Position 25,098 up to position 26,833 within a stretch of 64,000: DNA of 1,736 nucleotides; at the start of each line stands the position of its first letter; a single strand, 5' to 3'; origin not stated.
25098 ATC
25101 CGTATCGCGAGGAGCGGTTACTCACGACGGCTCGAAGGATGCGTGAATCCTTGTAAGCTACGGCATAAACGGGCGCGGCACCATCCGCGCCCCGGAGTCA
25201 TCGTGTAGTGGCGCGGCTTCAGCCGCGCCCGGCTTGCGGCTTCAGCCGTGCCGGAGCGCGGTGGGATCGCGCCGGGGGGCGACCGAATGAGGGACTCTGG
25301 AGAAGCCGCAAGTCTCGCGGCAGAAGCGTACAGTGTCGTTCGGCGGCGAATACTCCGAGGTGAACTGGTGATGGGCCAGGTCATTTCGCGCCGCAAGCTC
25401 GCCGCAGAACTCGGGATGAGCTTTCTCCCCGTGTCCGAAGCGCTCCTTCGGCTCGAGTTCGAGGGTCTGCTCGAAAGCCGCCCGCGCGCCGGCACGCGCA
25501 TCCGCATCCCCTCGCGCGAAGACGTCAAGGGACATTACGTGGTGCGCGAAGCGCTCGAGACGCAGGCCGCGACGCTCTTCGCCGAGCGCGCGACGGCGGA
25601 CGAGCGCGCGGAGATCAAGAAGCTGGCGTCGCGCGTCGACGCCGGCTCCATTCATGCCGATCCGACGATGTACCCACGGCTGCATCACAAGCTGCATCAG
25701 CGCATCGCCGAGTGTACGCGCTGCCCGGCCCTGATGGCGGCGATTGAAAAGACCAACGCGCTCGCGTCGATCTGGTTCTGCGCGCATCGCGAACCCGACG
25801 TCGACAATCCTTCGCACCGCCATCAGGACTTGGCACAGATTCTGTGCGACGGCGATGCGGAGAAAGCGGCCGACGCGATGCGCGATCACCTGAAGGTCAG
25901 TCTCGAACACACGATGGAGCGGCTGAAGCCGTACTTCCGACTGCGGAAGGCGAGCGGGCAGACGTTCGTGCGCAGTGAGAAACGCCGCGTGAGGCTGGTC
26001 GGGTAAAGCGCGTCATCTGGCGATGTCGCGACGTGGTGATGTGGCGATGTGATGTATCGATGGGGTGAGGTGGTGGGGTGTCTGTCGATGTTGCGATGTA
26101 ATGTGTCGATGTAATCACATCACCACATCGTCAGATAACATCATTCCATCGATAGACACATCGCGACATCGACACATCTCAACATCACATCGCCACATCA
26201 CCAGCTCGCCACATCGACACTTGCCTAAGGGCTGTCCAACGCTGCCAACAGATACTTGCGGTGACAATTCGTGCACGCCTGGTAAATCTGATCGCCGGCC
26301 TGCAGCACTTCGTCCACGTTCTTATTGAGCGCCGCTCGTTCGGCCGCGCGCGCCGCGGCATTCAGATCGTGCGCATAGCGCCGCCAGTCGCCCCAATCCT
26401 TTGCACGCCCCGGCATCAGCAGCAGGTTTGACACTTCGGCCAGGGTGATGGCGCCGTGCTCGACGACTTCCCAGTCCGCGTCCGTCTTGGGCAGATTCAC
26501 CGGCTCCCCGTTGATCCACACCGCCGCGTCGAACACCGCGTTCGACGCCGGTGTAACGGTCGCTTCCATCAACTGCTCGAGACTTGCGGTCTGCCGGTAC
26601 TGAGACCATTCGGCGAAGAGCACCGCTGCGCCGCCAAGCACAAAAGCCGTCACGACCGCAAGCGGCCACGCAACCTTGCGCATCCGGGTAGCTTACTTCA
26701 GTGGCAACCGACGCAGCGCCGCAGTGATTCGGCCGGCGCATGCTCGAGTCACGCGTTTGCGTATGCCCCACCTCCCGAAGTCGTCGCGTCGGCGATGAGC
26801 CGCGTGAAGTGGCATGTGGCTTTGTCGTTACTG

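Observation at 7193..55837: Window-wide: gene-end spacers are filled by hairpins whose arms are tandem short words, in several distinct word families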

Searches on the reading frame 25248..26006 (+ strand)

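Call 14: search_protein_families(library=pfam, proteins=[window:25248-26006:+])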
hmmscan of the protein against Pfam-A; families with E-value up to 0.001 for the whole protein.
window:25248-26006:+ (252 aa): 2 families
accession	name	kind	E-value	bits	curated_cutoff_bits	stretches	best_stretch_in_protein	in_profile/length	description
PF07729.17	FCD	-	4.8e-17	63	24.3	1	97-216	3-124/125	FCD domain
PF00392.27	GntR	-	4.8e-13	49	27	1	24-85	2-64/64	Bacterial regulatory proteins, gntR family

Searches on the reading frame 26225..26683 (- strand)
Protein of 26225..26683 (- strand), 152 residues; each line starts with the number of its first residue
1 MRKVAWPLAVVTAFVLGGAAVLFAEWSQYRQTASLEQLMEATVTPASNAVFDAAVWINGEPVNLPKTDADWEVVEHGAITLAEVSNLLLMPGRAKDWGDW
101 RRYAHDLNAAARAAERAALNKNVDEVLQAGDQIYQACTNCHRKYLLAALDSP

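Call 14: search_protein_families(library=pfam, proteins=[window:26225-26683:-])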
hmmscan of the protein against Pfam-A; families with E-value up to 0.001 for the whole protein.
window:26225-26683:- (152 aa): 1 family
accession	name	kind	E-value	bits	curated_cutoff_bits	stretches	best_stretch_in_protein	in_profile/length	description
PF01322.25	Cytochrom_C_2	-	0.00015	23.1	26.5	1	96-144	72-120/121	Cytochrome C'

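Call 71: find_encoding_contigs(protein=window:26225-26683:-, flank=3000, max_places=6)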
Protein window:26225-26683:- (152 aa): no gene with exactly this product is on record in the collection.
